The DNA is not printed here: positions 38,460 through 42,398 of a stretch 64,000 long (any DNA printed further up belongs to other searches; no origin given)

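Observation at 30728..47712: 17-kb, eight-gene co-directional SusC/SusD cluster loaded with FG-GAP/VCBS-ASPIC lipoproteins but no CAZyme or regulator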

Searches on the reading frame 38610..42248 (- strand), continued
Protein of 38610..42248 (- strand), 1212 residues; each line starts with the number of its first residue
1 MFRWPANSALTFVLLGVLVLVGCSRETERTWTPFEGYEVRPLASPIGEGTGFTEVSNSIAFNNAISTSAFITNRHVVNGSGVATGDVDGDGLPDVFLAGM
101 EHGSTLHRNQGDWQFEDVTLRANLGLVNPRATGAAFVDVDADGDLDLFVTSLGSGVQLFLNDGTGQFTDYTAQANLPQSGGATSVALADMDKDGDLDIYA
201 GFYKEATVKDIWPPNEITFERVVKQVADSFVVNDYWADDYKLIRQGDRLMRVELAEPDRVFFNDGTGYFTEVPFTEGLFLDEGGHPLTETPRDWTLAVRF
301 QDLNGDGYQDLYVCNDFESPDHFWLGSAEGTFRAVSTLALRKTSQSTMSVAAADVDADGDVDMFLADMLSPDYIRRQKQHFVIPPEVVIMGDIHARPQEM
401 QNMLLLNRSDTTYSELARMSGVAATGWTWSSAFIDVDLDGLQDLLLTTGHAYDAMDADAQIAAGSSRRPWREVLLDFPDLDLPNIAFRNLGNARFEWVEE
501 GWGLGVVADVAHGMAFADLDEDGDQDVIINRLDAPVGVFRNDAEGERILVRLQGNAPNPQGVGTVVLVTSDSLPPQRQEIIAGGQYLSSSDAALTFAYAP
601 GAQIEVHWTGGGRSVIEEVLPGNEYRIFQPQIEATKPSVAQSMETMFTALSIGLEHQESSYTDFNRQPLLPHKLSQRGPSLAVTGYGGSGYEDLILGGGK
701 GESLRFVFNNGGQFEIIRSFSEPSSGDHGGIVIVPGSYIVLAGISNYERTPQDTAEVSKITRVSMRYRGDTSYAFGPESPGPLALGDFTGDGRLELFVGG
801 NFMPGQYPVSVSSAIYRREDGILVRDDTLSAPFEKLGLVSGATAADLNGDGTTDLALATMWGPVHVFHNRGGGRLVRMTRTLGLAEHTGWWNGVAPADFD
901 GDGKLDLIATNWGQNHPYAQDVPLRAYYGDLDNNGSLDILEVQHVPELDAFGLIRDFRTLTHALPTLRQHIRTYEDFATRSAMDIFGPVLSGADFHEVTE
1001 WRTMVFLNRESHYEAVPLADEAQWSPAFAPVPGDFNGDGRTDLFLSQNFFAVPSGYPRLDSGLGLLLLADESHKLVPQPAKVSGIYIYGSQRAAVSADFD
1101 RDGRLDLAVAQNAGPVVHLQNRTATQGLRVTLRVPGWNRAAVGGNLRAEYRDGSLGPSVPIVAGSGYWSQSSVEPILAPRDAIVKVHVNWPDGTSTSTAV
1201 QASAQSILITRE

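Call 28: search_protein_families(library=pfam, proteins=[L015:1855-4911:+, L015:5001-6497:+, L013:769-2370:+, L013:2785-4377:+, L013:15098-16489:+, L014:14611-18066:+, L014:7748-9373:+, L011:8472-11765:-, L011:6949-8466:-, L008:5826-7481:+], max_evalue=0.001)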
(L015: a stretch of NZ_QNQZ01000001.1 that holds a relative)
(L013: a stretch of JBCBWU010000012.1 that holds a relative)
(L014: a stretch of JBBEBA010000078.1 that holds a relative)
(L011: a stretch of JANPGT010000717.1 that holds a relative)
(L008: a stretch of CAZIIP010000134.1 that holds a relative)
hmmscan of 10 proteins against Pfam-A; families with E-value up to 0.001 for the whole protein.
L015:1855-4911:+ (1018 aa): 4 families
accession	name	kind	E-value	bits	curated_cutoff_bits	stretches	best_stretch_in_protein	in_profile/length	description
PF07715.20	Plug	-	1.1e-20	74.5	23.9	1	137-264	1-107/107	TonB-dependent Receptor Plug Domain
PF13715.12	CarbopepD_reg_2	-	2.1e-20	73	32.2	1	48-130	1-88/88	CarboxypepD_reg-like domain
PF13620.12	CarboxypepD_reg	-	1.1e-13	51.8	32.3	1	48-114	2-75/82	Carboxypeptidase regulatory-like domain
PF23591.1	CILP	-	0.00046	20.6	27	0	46-100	5-58/90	Cartilage intermediate layer protein 1-like domain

L015:5001-6497:+ (498 aa): 3 families
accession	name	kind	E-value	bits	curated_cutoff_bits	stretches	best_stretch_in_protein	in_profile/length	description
PF07980.17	SusD_RagB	-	3.2e-18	66.8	23.1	1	386-498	153-297/297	SusD family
PF12771.13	SusD-like_2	-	0.00012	21.5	27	1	96-168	54-122/415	Starch-binding associating with outer membrane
PF14322.12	SusD-like_3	-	0.00091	20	27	0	93-219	57-191/191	Starch-binding associating with outer membrane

L013:769-2370:+ (533 aa): 2 families
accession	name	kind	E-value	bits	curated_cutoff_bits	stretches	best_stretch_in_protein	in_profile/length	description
PF07980.17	SusD_RagB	-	4e-20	73.1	23.1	1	300-533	5-297/297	SusD family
PF14322.12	SusD-like_3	-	1.5e-06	29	27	1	112-199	75-169/191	Starch-binding associating with outer membrane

L013:2785-4377:+ (530 aa): 2 families
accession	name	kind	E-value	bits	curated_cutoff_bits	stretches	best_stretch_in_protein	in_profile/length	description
PF07980.17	SusD_RagB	-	4.2e-23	82.9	23.1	1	333-530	41-297/297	SusD family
PF14322.12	SusD-like_3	-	3.2e-05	24.7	27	1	88-187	53-161/191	Starch-binding associating with outer membrane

L013:15098-16489:+ (463 aa): 1 family
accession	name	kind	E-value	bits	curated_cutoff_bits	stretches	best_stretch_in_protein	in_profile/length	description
PF01569.27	PAP2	-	5e-07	30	27.2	1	334-438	19-111/130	PAP2 superfamily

L014:14611-18066:+ (1151 aa): 5 families
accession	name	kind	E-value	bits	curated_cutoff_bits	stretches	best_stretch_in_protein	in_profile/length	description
PF13517.12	FG-GAP_3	-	4.7e-18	66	26.9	3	409-466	1-58/61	FG-GAP-like repeat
PF14559.12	TPR_19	-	1.5e-06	28.9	25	1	51-111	2-62/68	Tetratricopeptide repeat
PF13432.12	TPR_16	-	2e-06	28.6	32.7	1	48-105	5-63/65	Tetratricopeptide repeat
PF07719.23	TPR_2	-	1.9e-05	24.9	27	0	75-104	2-31/34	Tetratricopeptide repeat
PF07593.17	UnbV_ASPIC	-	3.9e-05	23.9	23.4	1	673-702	30-59/68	ASPIC and UnbV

L014:7748-9373:+ (541 aa): 0 families

L011:8472-11765:- (1097 aa): 4 families
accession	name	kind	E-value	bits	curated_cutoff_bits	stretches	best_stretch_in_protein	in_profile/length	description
PF07587.16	PSD1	-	5.3e-96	321.2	28.5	1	790-1041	1-242/244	Protein of unknown function (DUF1553)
PF07583.16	PSCyt2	-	2.1e-85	286.3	29.8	1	188-394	1-208/209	Protein of unknown function (DUF1549)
PF07635.16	PSCyt1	-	1.3e-12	48.6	22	1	76-136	1-56/59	Planctomycete cytochrome C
PF13385.13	Laminin_G_3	-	2.5e-12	47.6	27.6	1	516-682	2-151/151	Concanavalin A-like lectin/glucanases superfamily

L011:6949-8466:- (505 aa): 1 family
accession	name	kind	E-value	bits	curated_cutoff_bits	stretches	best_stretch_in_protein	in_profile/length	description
PF07394.17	DUF1501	-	7.4e-156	519.6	27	1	81-504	1-390/390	Protein of unknown function (DUF1501)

L008:5826-7481:+ (551 aa): 2 families
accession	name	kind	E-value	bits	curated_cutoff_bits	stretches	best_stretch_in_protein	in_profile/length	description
PF13472.12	Lipase_GDSL_2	-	2.3e-12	48.2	32.9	1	99-376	1-178/178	GDSL-like Lipase/Acylhydrolase family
PF00657.28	Lipase_GDSL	-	7.6e-05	23.4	23.6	0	343-380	189-207/208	GDSL-like Lipase/Acylhydrolase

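Call 42: predict_structure(alignment_id=A1)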
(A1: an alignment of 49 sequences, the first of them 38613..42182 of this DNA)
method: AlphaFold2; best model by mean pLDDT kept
length: 1190 residues; sequences in the alignment: 49
mean_pLDDT: 91.8   pTM: 0.92
mean pLDDT of the five models: 91.8, 91.4, 91.1, 89.8, 88.7
residues with pLDDT >= 90: 927; 70-90: 228; 50-70: 30; < 50: 5
segments of 3 or more residues with pLDDT < 50: 1-3
pLDDT, mean of each block of 10 residues (from residue 1): 64 95 85 89 91 90 94 93 94 96 93 95 95 96 95 94 93 94 90 91 91 93 83 94 95 94 94 93 92 86 93 91 91 93 93 84 73 88 91 95 95 95 96 91 87 93 95 95 94 95 95 94 95 93 96 95 94 97 92 95 92 53 89 87 88 90 80 93 90 83 91 91 81 80 84 93 94 96 93 89 95 96 94 97 95 96 96 97 97 91 94 91 95 91 90 95 92 96 97 97 96 96 95 83 96 94 95 95 96 95 95 90 96 96 94 92 95 94 91
secondary structure, 60 per line:
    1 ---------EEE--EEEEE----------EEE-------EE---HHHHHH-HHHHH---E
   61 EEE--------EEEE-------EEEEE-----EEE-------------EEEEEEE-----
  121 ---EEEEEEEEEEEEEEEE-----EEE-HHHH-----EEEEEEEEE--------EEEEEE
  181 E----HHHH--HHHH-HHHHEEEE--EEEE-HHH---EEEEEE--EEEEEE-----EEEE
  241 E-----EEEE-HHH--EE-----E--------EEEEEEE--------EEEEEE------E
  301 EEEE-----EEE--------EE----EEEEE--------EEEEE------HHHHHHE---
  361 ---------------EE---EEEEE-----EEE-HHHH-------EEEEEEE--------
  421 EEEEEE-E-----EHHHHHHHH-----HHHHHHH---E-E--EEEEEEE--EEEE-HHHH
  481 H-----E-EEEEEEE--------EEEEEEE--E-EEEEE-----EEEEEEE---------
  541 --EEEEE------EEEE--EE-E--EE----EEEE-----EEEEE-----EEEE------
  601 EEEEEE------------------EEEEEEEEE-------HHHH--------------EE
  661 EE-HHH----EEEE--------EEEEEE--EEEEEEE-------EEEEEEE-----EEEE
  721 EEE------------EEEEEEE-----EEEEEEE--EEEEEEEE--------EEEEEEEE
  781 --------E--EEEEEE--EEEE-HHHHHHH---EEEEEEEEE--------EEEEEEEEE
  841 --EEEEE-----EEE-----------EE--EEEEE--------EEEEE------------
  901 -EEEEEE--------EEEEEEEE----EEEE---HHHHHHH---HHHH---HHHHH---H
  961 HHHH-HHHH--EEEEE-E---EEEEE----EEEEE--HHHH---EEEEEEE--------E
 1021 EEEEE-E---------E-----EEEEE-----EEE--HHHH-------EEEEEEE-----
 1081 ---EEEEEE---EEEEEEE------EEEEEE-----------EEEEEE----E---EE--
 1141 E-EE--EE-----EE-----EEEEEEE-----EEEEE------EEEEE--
elements in order (helices of 4 or more, strands of 3 or more residues): E10-12 E15-19 E30-32 H45-50 H52-56 E60-63 E72-75 E83-87 E93-95 E109-115 E124-139 E145-147 H149-152 E158-166 E175-181 H186-189 H192-195 H197-200 E201-204 E207-210 E218-223 E226-231 E237-241 E247-250 E273-279 E288-293 E300-304 E310-312 E327-331 E340-344 H351-356 E381-385 E391-393 H395-398 E406-412 E421-426 H435-442 H448-454 E463-469 E472-475 H477-481 E489-495 E504-510 E515-519 E525-531 E543-547 E554-557 E572-575 E581-585 E591-594 E601-606 E625-633 H641-644 E659-662 E671-674 E683-688 E691-697 E705-711 E717-723 E736-742 E748-754 E757-764 E773-780 E792-797 E800-803 H805-811 E815-823 E832-840 E843-847 E853-855 E871-875 E884-888 E902-907 E916-923 E928-931 H935-941 H945-948 H952-956 H960-964 H966-969 E972-976 E982-986 E991-995 H998-1001 E1005-1011 E1020-1025 E1043-1047 E1053-1055 H1058-1061 E1069-1075 E1084-1089 E1093-1099 E1106-1111 E1123-1128 E1161-1167 E1173-1177 E1184-1188

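Call 45: fold_search(model_id=the predicted structure, library=pdb)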
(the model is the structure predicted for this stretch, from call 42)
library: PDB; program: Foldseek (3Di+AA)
matches with E <= 10: 1218; with E <= 0.001: 269
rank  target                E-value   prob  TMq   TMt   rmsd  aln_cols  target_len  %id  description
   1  9etn_A                4.5e-21  1.00  0.31  0.65  10.8       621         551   18  Crystal structure of murine CRTAC1 (released 2024-07-31)
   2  7q3l_C                6.9e-12  1.00  0.16  0.16  38.3      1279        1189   10  Human 17S U2 snRNP 5' domain (released 2022-03-30)
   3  7q4o_C                8.1e-12  1.00  0.15  0.15  38.1      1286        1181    9  Substrate-bound A-like U2 snRNP (released 2022-03-30)
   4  6p2k_A                1.0e-11  1.00  0.18  0.27  26.8      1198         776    9  Crystal structure of AFV00434, an ancestral GH74 enzyme (released 2019-07-31)
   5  7evo_3                3.2e-11  1.00  0.15  0.16  37.6      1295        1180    9  The cryo-EM structure of the human 17S U2 snRNP (released 2022-08-03)
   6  8qo9_B3               3.4e-11  1.00  0.16  0.16  37.4      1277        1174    9  Cryo-EM structure of a human spliceosomal B complex protomer (released 2024-01-24)
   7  7ukn_A                3.6e-11  1.00  0.19  0.22  29.9      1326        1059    8  Crystal Structure of DDB1 in Complex with the H-Box Motif of pUL145 (released 2022-08-10)
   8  8g46_A                1.2e-10  1.00  0.21  0.31  25.2      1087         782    8  Cryo-EM structure of DDB1deltaB-DDA1-DCAF16-BRD4(BD2)-MMH2 (released 2023-03-08)
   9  3ei3_A                1.5e-10  1.00  0.19  0.21  33.4      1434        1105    8  Structure of the hsDDB1-drDDB2 complex (released 2009-01-20)
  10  9saf_A                1.9e-10  1.00  0.19  0.26  26.7      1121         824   10  Ternary PROTAC-mediated complex of BRD4-BD1/CRBN/DDB1 and JQ1-AcQ bifunctional degrader (released 2025-10-01)
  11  5v3o_A                2.0e-10  1.00  0.13  0.14  35.0      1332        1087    8  Cereblon in complex with DDB1 and CC-220 (released 2017-05-03)
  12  6uml_A                2.1e-10  1.00  0.15  0.16  35.5      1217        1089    8  Structural Basis for Thalidomide Teratogenicity Revealed by the Cereblon-DDB1-SALL4-Pomalidomide Complex (released 2020-04-15)
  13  5o9z_w                2.3e-10  1.00  0.14  0.15  37.8      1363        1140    9  Cryo-EM structure of a pre-catalytic human spliceosome primed for activation (B complex) (released 2017-08-16)
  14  6td3_A                3.1e-10  1.00  0.22  0.30  24.5      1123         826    9  Structure of DDB1 bound to CR8-engaged CDK12-cyclinK (released 2020-06-17)
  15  8tnq_A                3.4e-10  1.00  0.20  0.28  26.0      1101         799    8  Cryo-EM structure of DDB1dB:CRBN:PT-179:SD40, conformation 1 (released 2024-03-13)
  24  9zxm                  9.6e-10  1.00  0.20  0.28  26.6      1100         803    8  DDB1 delta with compound 6 (released 2026-04-08)
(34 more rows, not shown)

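Call 54: search_solved_structures(query=A1, max_evalue=0.01, show_alignments=2)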
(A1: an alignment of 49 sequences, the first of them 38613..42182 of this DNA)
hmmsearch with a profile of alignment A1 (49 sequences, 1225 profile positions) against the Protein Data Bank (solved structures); distinct sequences matched with E-value up to 0.01: 19.
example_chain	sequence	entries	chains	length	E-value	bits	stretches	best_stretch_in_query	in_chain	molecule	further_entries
9etn_A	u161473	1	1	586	1.1e-32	116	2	75-208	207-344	Cartilage acidic protein 1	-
1tye_A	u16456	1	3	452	3.1e-05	25.1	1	1037-1121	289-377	Integrin alpha-IIb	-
3fcu_A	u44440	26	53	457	3.8e-05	24.8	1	1038-1121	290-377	Integrin, alpha 2b | Integrin alpha-IIb | Integrin alphaIIB beta3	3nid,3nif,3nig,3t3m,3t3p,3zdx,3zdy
4z7n_A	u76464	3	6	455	4e-05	24.7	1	1038-1121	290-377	Integrin alpha-IIb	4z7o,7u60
4z7q_A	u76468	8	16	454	4.1e-05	24.7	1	1038-1121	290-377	Integrin alpha-IIb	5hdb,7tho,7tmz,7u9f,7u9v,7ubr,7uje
7td8_A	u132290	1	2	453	4.1e-05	24.7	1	1038-1121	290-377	Integrin alpha-IIb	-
2vc2_A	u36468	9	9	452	4.3e-05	24.6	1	1038-1121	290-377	INTEGRIN ALPHA-IIB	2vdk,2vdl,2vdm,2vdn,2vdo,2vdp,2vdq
9e8b_A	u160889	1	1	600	4.6e-05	24.5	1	1038-1121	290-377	Integrin alpha-IIb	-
8t2u_A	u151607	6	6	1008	0.00012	23.1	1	1038-1121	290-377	Integrin alpha-IIb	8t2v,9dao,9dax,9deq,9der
3fcs_A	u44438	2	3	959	0.00013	23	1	1038-1121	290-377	Integrin, alpha 2b | Integrin alpha-IIb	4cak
6v4p_A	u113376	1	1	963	0.00013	23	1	1038-1121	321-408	Integrin alpha-IIb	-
8gce_A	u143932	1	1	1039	0.00013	23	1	1038-1121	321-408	Integrin alpha-IIb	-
11yb_A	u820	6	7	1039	0.00013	23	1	1038-1121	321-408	Integrin alpha-IIb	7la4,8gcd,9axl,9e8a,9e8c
9td2_A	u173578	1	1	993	0.00014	22.9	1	1038-1121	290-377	Integrin alpha-IIb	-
5y9h_A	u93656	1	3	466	0.0018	19.2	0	892-931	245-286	SafD,Putative outer membrane protein,Putative outer membrane protein,Putative outer membra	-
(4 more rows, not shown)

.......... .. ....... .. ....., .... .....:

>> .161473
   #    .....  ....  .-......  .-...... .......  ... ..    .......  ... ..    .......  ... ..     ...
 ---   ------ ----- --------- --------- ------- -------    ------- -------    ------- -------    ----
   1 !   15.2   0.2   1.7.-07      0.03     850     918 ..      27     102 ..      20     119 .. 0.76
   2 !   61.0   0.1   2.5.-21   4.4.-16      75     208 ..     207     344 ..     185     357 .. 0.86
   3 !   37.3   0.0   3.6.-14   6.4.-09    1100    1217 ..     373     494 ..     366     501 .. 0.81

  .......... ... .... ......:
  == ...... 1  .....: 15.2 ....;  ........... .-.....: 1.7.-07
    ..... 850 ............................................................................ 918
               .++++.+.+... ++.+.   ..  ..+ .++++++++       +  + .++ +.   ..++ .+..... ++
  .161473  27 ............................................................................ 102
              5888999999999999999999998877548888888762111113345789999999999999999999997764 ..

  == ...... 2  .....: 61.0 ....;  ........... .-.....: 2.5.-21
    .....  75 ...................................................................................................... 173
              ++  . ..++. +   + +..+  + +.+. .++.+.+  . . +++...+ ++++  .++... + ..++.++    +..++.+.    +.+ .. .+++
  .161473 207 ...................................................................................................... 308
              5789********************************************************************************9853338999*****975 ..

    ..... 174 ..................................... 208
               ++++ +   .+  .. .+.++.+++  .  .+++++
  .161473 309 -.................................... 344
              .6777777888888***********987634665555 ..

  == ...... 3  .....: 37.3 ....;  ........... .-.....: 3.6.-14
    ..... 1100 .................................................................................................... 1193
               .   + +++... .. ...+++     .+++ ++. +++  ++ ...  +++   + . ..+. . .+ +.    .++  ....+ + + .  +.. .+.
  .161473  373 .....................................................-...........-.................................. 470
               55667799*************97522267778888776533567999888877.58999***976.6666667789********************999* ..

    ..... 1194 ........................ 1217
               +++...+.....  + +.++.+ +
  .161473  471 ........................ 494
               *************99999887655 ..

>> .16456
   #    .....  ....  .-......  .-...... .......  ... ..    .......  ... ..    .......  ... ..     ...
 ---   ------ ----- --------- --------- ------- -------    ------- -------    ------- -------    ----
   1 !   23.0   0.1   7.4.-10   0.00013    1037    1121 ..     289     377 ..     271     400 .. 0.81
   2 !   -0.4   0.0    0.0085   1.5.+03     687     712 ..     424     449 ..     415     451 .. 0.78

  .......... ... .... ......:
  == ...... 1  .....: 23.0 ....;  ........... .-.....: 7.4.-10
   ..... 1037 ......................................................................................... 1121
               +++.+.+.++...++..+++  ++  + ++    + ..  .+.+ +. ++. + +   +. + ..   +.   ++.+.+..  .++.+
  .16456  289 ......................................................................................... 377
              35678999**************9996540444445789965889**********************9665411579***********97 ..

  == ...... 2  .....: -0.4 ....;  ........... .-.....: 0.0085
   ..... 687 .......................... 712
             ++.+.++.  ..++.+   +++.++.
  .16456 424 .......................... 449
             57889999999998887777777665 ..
